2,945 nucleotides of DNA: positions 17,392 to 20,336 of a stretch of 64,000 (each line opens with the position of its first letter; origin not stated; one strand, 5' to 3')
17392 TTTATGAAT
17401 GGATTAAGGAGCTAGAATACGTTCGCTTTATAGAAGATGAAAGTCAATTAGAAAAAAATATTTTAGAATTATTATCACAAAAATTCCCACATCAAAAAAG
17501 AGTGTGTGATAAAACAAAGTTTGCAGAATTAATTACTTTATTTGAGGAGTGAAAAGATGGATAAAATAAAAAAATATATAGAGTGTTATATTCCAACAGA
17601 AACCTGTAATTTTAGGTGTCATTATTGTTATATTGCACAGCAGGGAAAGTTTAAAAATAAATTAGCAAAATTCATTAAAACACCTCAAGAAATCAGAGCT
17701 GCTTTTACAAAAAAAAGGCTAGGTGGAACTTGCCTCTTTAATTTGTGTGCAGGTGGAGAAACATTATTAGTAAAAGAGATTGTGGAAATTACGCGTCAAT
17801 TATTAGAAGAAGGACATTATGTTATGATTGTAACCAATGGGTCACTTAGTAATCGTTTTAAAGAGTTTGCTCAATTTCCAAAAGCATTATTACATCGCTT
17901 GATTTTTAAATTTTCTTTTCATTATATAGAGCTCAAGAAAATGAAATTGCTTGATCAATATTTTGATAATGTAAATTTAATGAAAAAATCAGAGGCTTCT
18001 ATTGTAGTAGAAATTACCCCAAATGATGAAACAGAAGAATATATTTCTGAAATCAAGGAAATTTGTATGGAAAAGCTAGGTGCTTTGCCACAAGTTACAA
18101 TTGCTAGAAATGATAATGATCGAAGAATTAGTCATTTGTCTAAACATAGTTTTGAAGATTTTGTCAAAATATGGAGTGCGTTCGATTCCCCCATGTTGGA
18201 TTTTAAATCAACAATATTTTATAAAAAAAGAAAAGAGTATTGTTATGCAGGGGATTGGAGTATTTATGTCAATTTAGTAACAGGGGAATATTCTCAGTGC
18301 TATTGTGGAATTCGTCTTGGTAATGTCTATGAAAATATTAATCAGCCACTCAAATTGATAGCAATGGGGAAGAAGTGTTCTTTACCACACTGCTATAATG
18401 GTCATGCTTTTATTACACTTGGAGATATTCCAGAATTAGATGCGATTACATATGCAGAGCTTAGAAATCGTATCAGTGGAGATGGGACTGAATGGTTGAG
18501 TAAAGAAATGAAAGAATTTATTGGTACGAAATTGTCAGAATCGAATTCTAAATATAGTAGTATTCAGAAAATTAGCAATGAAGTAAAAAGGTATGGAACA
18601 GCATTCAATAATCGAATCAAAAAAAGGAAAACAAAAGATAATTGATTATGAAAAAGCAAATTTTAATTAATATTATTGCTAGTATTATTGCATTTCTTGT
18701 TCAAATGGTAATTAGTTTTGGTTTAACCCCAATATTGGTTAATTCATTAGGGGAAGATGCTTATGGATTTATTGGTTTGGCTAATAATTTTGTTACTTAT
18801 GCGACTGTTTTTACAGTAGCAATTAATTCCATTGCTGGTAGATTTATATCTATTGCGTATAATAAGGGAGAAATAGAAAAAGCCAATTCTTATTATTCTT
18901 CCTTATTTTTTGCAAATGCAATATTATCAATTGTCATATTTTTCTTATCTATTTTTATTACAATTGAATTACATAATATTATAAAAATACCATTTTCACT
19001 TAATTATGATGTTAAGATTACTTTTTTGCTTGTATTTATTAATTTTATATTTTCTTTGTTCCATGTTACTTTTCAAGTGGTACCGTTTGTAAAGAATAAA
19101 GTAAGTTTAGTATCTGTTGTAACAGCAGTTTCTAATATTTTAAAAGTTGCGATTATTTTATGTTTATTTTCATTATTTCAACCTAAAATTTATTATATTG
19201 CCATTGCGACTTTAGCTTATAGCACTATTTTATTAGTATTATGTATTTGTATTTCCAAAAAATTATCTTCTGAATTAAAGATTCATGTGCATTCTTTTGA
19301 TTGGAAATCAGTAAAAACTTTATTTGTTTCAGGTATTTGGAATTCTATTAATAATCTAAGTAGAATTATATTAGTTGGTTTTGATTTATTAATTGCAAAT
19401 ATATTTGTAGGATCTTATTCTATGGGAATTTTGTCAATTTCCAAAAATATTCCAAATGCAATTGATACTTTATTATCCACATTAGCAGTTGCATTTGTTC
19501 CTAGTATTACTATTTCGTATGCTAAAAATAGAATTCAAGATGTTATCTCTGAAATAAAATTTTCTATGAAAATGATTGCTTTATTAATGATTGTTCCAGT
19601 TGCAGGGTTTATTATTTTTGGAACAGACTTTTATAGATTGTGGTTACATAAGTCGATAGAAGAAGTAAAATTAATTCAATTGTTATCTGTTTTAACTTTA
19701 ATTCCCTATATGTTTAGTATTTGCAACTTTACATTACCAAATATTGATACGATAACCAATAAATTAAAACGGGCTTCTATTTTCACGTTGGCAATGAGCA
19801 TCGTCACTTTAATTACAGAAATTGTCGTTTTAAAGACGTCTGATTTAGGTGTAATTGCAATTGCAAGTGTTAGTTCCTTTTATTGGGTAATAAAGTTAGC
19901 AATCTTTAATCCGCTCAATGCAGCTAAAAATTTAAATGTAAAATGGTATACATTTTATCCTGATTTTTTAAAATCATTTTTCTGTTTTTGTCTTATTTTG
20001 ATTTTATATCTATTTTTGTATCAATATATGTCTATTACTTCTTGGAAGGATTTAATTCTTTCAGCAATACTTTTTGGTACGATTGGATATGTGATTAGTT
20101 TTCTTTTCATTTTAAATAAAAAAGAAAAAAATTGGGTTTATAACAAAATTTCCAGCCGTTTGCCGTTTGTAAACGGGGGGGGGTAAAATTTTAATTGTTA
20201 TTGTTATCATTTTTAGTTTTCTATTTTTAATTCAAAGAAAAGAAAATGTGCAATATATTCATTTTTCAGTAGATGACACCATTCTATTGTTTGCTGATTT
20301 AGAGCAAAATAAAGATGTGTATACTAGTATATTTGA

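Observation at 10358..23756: Wzx/Wzy surface-glycopolymer locus with a radical-SAM enzyme, a pyruvyl transferase and a GT10 fucosyltransferase, but no Wzd/Wze chain-length kinase module and no nucleotide-sugar genes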

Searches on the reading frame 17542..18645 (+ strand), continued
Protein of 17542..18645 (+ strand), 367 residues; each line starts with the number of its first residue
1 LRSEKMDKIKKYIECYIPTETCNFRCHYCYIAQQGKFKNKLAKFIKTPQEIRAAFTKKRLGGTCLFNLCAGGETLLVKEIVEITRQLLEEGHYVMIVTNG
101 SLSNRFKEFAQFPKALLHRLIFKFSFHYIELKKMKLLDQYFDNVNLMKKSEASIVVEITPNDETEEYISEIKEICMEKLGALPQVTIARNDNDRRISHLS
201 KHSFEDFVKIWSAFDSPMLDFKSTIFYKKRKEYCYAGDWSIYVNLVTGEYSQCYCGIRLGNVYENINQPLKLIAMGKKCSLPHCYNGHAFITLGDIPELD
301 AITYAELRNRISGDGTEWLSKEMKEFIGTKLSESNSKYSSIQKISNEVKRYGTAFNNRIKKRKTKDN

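Call 30: find_related_loci(query=A1, collection=genome_contigs, flank=10000)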
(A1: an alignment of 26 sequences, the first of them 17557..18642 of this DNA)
Query A1 (362 aa) in genome_contigs; peptide patterns used: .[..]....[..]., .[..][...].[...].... (x = any residue, [..] = any of these).
210 stretches matched a pattern; 194 encode a relative of the query (tblastn E <= 1e-3); the best 80 are kept; 80 distinct loci.
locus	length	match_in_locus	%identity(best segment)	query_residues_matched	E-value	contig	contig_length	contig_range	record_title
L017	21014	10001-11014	61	1-338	6e-146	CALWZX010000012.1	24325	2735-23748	MAG: uncultured Clostridia bacterium isolate BRZ_FK__bin79 genome assembly, contig: BRZ_FK__NODE_2679_length_24325_cov_6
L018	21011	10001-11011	60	1-338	8e-145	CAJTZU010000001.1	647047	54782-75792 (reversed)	MAG TPA_asm: uncultured Bacilli bacterium isolate MGBC118066 genome assembly, contig: MGBC118066.1, whole genome shotgun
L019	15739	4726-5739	59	1-338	8e-144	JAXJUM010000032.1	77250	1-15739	MAG: Acutalibacteraceae bacterium isolate DOME_MAG_5100 5100_C0323_k141_245202, whole genome shotgun sequence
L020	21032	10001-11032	59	1-344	1e-143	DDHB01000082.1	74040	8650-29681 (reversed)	MAG TPA_asm: Sporomusaceae bacterium UBA1887 UBA1887_contig_539, whole genome shotgun sequence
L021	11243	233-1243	59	1-338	2e-143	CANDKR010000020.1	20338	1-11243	MAG TPA_asm: uncultured Clostridia bacterium isolate ERR6760080_bin.76_metawrap_v1.3_MAG genome assembly, contig: ERZ128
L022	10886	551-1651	58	3-362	2e-142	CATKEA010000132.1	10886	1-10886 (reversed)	MAG: uncultured Bacilli bacterium isolate iMGMC-980_1678881718 genome assembly, contig: MegahitA5_71155, whole genome sh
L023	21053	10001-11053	57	1-347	4e-141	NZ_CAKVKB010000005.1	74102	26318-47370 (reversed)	MAG: uncultured Clostridium sp. isolate REFINED_METABAT215_TOP10_CONTIGS_1500_ASSEMBLY_K77_MERGED__Hadza_MoBio_hadza-E-H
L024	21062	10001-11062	58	1-354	9e-141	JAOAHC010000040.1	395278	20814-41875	MAG: Clostridia bacterium isolate SKW48 k141_903385, whole genome shotgun sequence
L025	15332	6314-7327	59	1-338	1e-139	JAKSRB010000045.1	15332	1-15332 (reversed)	MAG: Ruminococcus sp. isolate Horse_feces244 MAG244_45, whole genome shotgun sequence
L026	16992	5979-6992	60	1-338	1e-138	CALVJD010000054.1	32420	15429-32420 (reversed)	MAG: uncultured Bacilli bacterium isolate E05__bin274 genome assembly, contig: E05__k127_9006362, whole genome shotgun s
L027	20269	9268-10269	58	1-334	1e-137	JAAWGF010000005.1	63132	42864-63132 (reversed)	MAG: Bacilli bacterium isolate ABMPRH_31_1_2 SL341417_scaffold_1098, whole genome shotgun sequence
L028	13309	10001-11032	56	1-344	8e-136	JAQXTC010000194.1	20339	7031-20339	MAG: Clostridiaceae bacterium isolate SUG1499 k141_5991331, whole genome shotgun sequence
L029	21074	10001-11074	53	1-357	3e-135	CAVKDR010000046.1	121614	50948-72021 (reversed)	Bulleidia sp. isolate G02635-L1_cleanbin_000001 genome assembly, contig: Spades_G02635-L1_contig_14, whole genome shotgu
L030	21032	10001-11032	56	1-344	7e-134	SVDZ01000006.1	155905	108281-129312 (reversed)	MAG: Lachnospiraceae bacterium isolate SIG293 NODE_155_length_155905_cov_13.251405, whole genome shotgun sequence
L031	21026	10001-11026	55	1-342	2e-133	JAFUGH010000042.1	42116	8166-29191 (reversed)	MAG: Clostridia bacterium isolate RGIG4468 Roe_deer_Omasum-5__c3991, whole genome shotgun sequence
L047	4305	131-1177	52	2-345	5e-125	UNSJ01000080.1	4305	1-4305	Candidatus Gastranaerophilales bacterium isolate UMGS1078 genome assembly, contig: NODE_1030_length_4305_cov_3.52424, wh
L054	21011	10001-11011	50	2-338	4e-120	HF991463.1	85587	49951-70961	Clostridium sp. CAG:967 genomic scaffold, scf21, whole genome shotgun sequence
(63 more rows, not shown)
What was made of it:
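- The same PvT-rSAM pair occurs in Gram-negative Bacteroidota, Akkermansia and Fibrobacter (call 30).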

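Call 32: predict_structure(alignment_id=A1)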
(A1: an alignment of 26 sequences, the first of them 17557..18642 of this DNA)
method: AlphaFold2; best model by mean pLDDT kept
length: 362 residues; sequences in the alignment: 26
mean_pLDDT: 86.1   pTM: 0.89
mean pLDDT of the five models: 86.1, 85.5, 85.1, 84.8, 84.6
residues with pLDDT >= 90: 214; 70-90: 92; 50-70: 43; < 50: 13
segments of 3 or more residues with pLDDT < 50: 20-29
pLDDT, mean of each block of 10 residues (from residue 1): 90 61 47 72 97 96 78 93 98 90 98 96 90 96 97 89 97 96 65 83 93 87 77 91 89 93 92 65 64 74 94 97 92 91 91 84 57
secondary structure, 60 per line:
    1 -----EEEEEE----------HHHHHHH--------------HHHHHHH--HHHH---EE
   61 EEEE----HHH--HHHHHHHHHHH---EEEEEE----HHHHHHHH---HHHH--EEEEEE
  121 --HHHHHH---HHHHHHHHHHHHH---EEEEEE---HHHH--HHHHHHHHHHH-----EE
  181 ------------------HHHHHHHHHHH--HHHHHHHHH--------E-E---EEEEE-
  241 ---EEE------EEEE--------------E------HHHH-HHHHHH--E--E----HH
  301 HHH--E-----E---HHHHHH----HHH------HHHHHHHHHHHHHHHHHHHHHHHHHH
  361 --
elements in order: E6-11 H22-28 H43-49 H52-55 E59-64 H74-84 E88-93 H98-105 H109-112 E115-120 H123-128 H132-144 E148-153 H157-160 H163-173 H199-209 H212-220 E235-239 E244-246 E253-256 H278-281 H283-288 H299-303 H316-321 H335-360
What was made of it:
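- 17557..18645 (+): Radical SAM enzyme (362 aa), the conserved partner of the pyruvyl transferase. It has CxxxCxxC at C17/C21/C24 plus four further invariant Cys (C229, C248, C274, C279). AlphaFold model pLDDT 86 (call 32).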

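Call 59: find_encoding_contigs(protein=P0180, flank=10000, max_places=3)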
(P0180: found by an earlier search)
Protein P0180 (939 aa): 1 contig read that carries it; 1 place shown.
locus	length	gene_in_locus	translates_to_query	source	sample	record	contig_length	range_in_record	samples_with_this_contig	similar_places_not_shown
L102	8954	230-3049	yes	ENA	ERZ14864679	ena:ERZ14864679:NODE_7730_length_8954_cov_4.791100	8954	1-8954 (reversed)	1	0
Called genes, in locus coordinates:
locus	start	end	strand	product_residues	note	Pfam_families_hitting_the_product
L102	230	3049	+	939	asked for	PF00005:ABC_tran (faint), PF02463:SMC_N (faint), PF03193:RsgA_GTPase (faint), PF13191:AAA_16 (faint), PF13555:AAA_29 (faint), PF13671:AAA_33 (faint), PF17760:UvrA_inter, PF17755:UvrA_DNA-bind, +3 more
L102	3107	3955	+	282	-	PF12784:PDDEXK_2, PF27070:HTH_Rpn_C (faint)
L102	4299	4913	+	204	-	PF02397:Bac_transf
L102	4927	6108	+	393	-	PF13439:Glyco_transf_4 (weak), PF20706:GT4-conflict, PF00534:Glycos_transf_1, PF13692:Glyco_trans_1_4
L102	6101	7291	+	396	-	PF04932:Wzy_C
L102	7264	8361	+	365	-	PF13439:Glyco_transf_4, PF00534:Glycos_transf_1, PF13692:Glyco_trans_1_4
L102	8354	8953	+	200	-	?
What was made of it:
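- Tried and rejected: The UvrA look-up returned only a 9-kb ENA contig (call 59).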

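Call 60: find_homologous_proteins(query=P0180, max_evalue=1e-100)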
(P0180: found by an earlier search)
Query P0180 (939 aa): 8000 proteins with E <= 1e-100 among 8000 candidates; the best 120 are listed.
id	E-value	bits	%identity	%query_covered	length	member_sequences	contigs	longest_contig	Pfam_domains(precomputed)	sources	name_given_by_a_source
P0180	0.0e+0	2118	100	100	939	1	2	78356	PF17760.7,PF12399.15,PF17755.7,PF00005.34,PF13555.13,PF13671.13,PF03193.23,PF20703.4,PF02463.26,PF20720.4,PF13191.13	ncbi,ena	-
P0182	0.0e+0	1998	93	100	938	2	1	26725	PF17760.7,PF17755.7,PF00005.34,PF13555.13,PF13671.13,PF03193.23,PF02463.26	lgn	-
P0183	0.0e+0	1982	93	100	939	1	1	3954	PF17760.7,PF17755.7,PF00005.34,PF13555.13,PF03193.23,PF02463.26,PF20720.4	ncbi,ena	-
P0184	0.0e+0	1982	93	100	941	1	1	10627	PF17760.7,PF17755.7,PF00005.34,PF13555.13,PF13671.13,PF03193.23,PF20703.4,PF02463.26,PF20720.4,PF13191.13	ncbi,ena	-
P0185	0.0e+0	1980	93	100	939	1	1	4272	PF17760.7,PF17755.7,PF13555.13,PF13401.13,PF03193.23,PF20703.4,PF13304.13,PF13191.13,PF25201.1,PF00005.34,PF02463.26,PF20720.4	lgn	-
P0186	0.0e+0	1966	92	100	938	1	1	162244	PF17760.7,PF17755.7,PF00005.34,PF13555.13,PF13671.13,PF03193.23,PF20703.4,PF02463.26,PF13191.13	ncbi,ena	-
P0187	0.0e+0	1963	92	100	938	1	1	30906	PF17760.7,PF17755.7,PF00005.34,PF13555.13,PF13671.13,PF03193.23,PF20703.4,PF02463.26,PF13191.13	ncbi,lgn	-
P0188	0.0e+0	1952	92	100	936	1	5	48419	PF17760.7,PF17755.7,PF00005.34,PF13175.13,PF13555.13,PF13671.13,PF03193.23,PF20703.4,PF02463.26,PF13191.13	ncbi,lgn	-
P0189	0.0e+0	1930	89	100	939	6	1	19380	PF17760.7,PF17755.7,PF00005.34,PF13555.13,PF03193.23,PF20703.4,PF02463.26,PF20720.4,PF13191.13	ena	-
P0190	0.0e+0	1929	90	100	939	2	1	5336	PF17760.7,PF17755.7,PF00005.34,PF13555.13,PF03193.23,PF20703.4,PF02463.26,PF13304.13,PF20720.4,PF13191.13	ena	-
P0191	0.0e+0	1820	85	100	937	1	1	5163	PF17760.7,PF17755.7,PF00005.34,PF13555.13,PF03193.23,PF20703.4,PF02463.26,PF20720.4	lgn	-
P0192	0.0e+0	1818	86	100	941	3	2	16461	PF17760.7,PF12399.15,PF17755.7,PF00005.34,PF13555.13,PF03193.23,PF20703.4,PF02463.26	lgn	-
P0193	0.0e+0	1816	100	86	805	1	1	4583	PF17760.7,PF12399.15,PF17755.7,PF00005.34,PF02463.26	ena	-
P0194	0.0e+0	1810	84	100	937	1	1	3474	PF17760.7,PF12399.15,PF17755.7,PF00005.34,PF13555.13,PF03193.23,PF20703.4,PF02463.26,PF13304.13,PF20720.4,PF13191.13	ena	-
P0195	0.0e+0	1809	84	100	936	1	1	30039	PF17760.7,PF17755.7,PF00005.34,PF13555.13,PF03193.23,PF20703.4,PF02463.26,PF20720.4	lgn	-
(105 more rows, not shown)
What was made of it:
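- Call 60.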

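Call 64: search_protein_families(library=pfam, proteins=[L047:1142-2275:+, L054:11012-12127:+, L004:10077-10943:+, L004:13025-14053:+, L004:1101-1796:+, L004:1824-2846:+, L007:3449-4747:+], max_evalue=0.01)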
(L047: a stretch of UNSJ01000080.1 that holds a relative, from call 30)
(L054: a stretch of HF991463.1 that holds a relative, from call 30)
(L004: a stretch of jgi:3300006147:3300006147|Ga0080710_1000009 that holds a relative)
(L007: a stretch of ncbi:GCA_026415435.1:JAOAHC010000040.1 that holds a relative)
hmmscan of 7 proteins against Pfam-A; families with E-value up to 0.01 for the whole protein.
L047:1142-2275:+ (378 aa): 0 families

L054:11012-12127:+ (372 aa): 1 family
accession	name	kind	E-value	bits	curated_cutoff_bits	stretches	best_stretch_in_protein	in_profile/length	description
PF04851.21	ResIII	-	0.0036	17.7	22.5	0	84-217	20-96/164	Type III restriction enzyme, res subunit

L004:10077-10943:+ (288 aa): 0 families

L004:13025-14053:+ (342 aa): 1 family
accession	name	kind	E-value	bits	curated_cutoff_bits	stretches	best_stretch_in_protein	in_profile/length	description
PF12844.13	HTH_19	-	0.0015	18.8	30.2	1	8-54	3-49/64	Helix-turn-helix domain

L004:1101-1796:+ (231 aa): 0 families

L004:1824-2846:+ (340 aa): 0 families

L007:3449-4747:+ (432 aa): 0 families

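Call 88: search_protein_families(library=pfam, proteins=[window:17557-18645:+, P0178], max_evalue=10)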
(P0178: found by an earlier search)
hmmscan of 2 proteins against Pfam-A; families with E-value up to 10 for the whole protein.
window:17557-18645:+ (362 aa): 2 families
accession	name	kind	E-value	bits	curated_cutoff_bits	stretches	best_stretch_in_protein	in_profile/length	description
PF04055.27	Radical_SAM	-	8.6e-11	42.7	29.5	1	11-106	1-99/166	Radical SAM superfamily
PF13353.11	Fer4_12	-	0.027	15.2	22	1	14-103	12-99/137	4Fe-4S single cluster domain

P0178 (273 aa): 0 families

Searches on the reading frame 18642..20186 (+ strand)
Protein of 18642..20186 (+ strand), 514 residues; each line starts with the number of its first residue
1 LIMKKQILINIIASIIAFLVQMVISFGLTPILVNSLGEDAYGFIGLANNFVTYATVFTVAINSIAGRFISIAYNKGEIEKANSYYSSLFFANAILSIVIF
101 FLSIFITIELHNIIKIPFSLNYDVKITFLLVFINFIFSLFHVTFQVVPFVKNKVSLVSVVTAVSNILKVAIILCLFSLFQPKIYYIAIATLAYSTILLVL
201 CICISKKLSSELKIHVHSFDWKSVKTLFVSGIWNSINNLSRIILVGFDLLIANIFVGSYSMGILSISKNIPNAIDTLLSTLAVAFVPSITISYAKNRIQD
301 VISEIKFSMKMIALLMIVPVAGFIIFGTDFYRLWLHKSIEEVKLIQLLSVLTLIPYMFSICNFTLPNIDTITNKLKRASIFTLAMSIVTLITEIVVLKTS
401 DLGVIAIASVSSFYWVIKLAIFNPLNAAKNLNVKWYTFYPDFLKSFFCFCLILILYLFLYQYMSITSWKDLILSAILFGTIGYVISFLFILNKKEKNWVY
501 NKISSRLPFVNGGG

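Call 3: search_protein_families(library=pfam, proteins=[window:18642-20186:+], max_evalue=0.01)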
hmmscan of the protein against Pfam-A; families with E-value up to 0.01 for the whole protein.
window:18642-20186:+ (514 aa): 1 family
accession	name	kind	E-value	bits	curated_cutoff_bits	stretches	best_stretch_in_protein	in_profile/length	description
PF01943.22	Polysacc_synt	-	3e-11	43.7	28.2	1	9-289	3-270/274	Polysaccharide biosynthesis protein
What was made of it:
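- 18642..20186 (+): Wzx flippase. Its last codons are the G9 tract (…AAC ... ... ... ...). Polysacc_synt 43.7 bits (call 3).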

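Call 6: search_protein_families(library=ncbifam, proteins=[window:18642-20186:+], max_evalue=0.01)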
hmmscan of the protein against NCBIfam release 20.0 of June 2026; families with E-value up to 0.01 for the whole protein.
window:18642-20186:+ (514 aa): 0 families
